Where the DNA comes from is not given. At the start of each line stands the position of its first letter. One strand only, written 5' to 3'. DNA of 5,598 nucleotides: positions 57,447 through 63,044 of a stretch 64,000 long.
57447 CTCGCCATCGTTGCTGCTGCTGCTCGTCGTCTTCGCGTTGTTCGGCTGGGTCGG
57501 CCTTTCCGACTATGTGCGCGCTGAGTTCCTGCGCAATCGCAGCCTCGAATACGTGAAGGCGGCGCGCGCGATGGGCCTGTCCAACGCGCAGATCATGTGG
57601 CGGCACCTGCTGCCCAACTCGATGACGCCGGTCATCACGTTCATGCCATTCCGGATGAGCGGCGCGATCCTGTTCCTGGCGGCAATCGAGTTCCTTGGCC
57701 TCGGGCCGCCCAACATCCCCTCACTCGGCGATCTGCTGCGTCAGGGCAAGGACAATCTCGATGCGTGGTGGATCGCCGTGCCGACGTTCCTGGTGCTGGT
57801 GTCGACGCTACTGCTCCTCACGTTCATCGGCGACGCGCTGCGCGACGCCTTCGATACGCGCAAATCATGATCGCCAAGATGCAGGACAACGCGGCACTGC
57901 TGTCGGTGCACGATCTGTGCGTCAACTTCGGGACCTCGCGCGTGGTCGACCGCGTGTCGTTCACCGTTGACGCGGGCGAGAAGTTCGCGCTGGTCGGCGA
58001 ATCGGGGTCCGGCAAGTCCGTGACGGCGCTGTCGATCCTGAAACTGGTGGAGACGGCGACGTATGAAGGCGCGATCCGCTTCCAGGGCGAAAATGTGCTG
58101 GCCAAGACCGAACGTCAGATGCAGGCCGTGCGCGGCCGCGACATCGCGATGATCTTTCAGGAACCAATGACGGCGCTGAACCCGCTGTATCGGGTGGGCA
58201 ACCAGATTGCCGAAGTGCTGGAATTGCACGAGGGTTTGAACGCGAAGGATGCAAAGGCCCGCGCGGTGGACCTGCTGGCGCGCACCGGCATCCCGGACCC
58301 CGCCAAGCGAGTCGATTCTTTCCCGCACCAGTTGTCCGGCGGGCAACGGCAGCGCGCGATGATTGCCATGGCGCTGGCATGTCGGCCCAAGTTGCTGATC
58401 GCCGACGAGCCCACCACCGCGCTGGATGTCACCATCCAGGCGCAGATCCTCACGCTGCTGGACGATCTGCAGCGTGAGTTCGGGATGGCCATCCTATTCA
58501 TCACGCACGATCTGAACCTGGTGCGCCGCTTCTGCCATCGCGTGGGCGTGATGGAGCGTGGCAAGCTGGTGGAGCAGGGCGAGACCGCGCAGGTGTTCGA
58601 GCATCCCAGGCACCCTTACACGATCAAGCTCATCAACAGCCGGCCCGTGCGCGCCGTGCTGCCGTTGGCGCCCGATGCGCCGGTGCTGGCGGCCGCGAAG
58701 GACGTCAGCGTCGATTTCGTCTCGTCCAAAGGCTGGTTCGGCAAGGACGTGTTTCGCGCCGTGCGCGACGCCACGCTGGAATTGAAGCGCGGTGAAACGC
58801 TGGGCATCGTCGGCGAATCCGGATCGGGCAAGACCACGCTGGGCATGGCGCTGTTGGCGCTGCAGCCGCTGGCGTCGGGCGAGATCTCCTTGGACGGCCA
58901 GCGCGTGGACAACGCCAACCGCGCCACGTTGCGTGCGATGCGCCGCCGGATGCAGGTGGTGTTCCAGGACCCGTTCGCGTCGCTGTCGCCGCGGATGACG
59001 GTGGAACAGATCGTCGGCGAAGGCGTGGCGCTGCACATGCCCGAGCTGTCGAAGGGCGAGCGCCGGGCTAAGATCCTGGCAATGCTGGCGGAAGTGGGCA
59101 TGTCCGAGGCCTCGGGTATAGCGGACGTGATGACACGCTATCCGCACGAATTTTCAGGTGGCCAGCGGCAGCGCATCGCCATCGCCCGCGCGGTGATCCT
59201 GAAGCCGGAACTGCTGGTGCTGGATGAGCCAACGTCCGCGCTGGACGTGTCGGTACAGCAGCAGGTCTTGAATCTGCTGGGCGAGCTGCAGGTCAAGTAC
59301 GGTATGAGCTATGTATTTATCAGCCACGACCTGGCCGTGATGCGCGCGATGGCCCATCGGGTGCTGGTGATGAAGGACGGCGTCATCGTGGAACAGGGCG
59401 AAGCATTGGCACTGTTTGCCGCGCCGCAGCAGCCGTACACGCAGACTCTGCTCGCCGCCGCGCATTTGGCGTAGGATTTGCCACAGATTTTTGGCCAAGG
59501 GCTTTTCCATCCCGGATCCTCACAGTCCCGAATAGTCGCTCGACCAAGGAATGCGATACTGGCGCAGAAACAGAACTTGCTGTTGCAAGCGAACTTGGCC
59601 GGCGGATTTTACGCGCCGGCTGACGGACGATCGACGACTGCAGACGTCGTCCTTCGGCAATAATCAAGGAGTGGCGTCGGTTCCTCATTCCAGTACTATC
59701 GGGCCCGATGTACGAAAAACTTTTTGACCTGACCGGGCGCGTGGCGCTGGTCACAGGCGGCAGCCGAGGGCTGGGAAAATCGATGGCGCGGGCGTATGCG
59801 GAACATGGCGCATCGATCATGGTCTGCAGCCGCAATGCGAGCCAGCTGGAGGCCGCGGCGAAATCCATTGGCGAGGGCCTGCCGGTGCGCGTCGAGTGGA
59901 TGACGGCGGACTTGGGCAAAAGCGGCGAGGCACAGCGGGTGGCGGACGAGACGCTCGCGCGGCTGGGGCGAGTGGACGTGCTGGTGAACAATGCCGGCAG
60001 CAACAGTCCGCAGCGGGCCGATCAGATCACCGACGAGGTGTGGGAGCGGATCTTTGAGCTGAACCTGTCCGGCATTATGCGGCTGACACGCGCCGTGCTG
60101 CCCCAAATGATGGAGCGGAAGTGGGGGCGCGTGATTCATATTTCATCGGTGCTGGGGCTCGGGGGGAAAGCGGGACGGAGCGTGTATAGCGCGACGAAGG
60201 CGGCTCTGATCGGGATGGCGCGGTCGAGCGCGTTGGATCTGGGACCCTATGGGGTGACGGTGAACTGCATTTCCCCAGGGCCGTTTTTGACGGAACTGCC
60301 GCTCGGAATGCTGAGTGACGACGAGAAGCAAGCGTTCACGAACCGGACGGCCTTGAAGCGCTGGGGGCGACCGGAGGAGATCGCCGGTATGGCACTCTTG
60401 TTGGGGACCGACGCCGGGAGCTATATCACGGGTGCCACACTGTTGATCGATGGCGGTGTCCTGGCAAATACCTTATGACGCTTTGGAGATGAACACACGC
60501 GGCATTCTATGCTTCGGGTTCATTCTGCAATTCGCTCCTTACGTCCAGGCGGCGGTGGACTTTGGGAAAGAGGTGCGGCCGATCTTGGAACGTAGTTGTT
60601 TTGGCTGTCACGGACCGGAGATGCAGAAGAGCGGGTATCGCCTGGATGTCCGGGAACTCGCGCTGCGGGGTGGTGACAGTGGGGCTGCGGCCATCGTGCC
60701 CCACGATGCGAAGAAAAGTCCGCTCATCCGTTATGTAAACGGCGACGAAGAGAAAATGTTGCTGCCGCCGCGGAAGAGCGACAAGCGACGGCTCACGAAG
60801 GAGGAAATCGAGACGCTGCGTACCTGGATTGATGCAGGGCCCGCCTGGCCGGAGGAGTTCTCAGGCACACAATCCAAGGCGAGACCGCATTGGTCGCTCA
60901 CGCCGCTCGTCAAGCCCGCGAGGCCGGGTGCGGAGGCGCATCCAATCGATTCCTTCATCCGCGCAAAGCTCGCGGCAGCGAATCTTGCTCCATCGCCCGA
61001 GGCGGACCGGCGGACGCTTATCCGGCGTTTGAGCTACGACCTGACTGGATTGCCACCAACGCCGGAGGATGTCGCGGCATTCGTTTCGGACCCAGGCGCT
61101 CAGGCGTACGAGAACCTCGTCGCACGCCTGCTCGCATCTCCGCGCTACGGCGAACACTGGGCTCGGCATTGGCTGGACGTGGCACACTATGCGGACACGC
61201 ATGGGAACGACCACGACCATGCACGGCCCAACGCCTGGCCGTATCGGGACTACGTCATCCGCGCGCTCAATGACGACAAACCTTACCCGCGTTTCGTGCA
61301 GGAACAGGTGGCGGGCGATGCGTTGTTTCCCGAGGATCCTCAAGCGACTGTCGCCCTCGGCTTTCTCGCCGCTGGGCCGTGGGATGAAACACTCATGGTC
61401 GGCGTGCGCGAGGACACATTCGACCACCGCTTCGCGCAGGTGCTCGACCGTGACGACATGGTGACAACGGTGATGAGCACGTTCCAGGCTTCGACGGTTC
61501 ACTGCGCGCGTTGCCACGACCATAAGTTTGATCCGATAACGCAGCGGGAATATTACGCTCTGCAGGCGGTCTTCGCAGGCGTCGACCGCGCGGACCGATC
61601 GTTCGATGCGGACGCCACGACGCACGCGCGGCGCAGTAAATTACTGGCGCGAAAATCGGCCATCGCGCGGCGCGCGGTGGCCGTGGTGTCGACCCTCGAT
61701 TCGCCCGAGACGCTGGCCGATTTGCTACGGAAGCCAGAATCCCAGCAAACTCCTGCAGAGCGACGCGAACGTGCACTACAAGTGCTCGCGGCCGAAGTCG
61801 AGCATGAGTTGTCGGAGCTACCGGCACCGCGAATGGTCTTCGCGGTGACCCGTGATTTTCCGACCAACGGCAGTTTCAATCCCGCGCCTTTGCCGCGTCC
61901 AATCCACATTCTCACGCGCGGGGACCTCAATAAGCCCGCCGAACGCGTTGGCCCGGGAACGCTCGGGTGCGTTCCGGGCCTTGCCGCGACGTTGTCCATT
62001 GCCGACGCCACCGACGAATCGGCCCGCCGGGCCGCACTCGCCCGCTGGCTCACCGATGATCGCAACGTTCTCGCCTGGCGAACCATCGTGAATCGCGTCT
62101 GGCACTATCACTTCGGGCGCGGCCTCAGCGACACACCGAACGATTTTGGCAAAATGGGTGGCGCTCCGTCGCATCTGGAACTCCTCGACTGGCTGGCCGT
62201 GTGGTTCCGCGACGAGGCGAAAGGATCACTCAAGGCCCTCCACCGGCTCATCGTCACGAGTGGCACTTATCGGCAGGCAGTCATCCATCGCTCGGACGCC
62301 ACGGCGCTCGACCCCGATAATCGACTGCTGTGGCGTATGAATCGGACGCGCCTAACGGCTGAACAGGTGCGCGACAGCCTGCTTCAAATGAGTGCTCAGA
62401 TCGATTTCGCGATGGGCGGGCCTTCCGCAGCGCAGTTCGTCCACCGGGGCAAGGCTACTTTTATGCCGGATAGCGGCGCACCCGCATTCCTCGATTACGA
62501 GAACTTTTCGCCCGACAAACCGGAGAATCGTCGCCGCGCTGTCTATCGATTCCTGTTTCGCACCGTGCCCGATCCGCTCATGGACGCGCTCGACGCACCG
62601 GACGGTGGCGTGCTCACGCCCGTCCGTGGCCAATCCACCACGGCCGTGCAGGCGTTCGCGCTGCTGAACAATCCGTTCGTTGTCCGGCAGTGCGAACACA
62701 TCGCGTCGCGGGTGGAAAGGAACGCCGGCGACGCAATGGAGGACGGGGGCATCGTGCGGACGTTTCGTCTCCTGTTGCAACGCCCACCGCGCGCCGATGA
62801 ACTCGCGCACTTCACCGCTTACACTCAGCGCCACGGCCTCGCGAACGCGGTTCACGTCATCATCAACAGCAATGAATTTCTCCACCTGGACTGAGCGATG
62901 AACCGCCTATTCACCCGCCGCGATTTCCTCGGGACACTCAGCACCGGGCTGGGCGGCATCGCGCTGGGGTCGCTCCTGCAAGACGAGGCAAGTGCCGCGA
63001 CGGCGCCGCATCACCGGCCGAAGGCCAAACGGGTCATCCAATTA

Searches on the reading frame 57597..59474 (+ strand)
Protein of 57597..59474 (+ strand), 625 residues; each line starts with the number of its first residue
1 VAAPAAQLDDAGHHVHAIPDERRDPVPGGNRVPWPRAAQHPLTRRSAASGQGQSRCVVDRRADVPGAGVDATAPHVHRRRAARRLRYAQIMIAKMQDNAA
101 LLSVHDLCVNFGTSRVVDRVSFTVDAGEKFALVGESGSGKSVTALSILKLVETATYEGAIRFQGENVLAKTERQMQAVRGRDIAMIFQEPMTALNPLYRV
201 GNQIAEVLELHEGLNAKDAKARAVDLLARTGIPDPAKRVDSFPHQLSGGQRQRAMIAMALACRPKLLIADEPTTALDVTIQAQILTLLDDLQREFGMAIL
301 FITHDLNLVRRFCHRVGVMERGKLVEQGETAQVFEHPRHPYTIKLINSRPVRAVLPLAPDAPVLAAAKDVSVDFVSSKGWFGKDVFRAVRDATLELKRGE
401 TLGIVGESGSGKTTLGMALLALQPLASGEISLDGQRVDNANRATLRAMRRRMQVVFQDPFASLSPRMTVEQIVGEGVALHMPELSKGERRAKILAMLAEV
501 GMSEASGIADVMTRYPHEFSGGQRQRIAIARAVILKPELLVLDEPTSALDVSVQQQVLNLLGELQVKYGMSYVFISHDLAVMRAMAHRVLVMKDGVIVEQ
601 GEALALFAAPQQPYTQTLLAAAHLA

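Call 57: search_protein_families(library=pfam, proteins=[window:57597-59474:+], max_evalue=0.0001)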
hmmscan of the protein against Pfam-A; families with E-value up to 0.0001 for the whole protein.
window:57597-59474:+ (625 aa): 7 families
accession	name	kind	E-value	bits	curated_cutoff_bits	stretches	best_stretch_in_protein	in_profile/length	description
PF00005.33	ABC_tran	-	4e-65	219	25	2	390-547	2-137/137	ABC transporter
PF13304.12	AAA_21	-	4e-13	50.5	27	0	243-309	235-303/304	AAA domain, putative AbiEii toxin, Type IV TA system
PF08352.17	oligo_HPY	-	6.2e-12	46.2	27.1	1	325-350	1-26/65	Oligopeptide/dipeptide transporter, C-terminal region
PF02463.25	SMC_N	-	1.4e-11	44.7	40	1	131-320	28-213/220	RecF/RecN/SMC N terminal domain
PF13555.12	AAA_29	-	1.8e-06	28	27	0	392-419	15-42/61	P-loop containing region of AAA domain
PF13401.12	AAA_22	-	1.8e-05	25.5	27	0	404-451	10-33/130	AAA domain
PF01078.27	Mg_chelatase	-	4e-05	23.6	20.3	0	402-487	25-105/207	Magnesium chelatase, subunit ChlI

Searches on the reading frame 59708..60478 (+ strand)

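Call 57: search_protein_families(library=pfam, proteins=[window:59708-60478:+], max_evalue=0.0001)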
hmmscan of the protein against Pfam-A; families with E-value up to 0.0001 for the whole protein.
window:59708-60478:+ (256 aa): 5 families
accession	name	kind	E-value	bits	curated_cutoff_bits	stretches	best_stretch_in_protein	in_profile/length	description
PF00106.31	adh_short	-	1.2e-57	195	26.6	1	11-197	1-186/195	short chain dehydrogenase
PF13561.12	adh_short_C2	-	6.1e-57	193.4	27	1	20-251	6-235/236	Enoyl-(Acyl carrier protein) reductase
PF08659.16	KR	-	4.6e-17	63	22.6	1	13-173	3-162/180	KR domain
PF01370.27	Epimerase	-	3.1e-05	23.9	20.9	1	13-173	1-155/240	NAD dependent epimerase/dehydratase family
PF23441.1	SDR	-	3.3e-05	23.8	27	0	160-228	163-234/258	SDR-like rossmann domain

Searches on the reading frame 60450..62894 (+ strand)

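Call 57: search_protein_families(library=pfam, proteins=[window:60450-62894:+], max_evalue=0.0001)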
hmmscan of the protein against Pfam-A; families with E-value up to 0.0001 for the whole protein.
window:60450-62894:+ (814 aa): 3 families
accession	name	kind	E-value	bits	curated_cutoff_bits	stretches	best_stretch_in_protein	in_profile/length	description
PF07583.16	PSCyt2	-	5.4e-84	281.8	29.8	1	165-379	1-208/209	Protein of unknown function (DUF1549)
PF07587.16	PSD1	-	3.4e-78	262.9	28.5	1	526-791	1-243/244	Protein of unknown function (DUF1553)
PF07635.16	PSCyt1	-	1.1e-15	58.4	22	1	50-108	1-58/59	Planctomycete cytochrome C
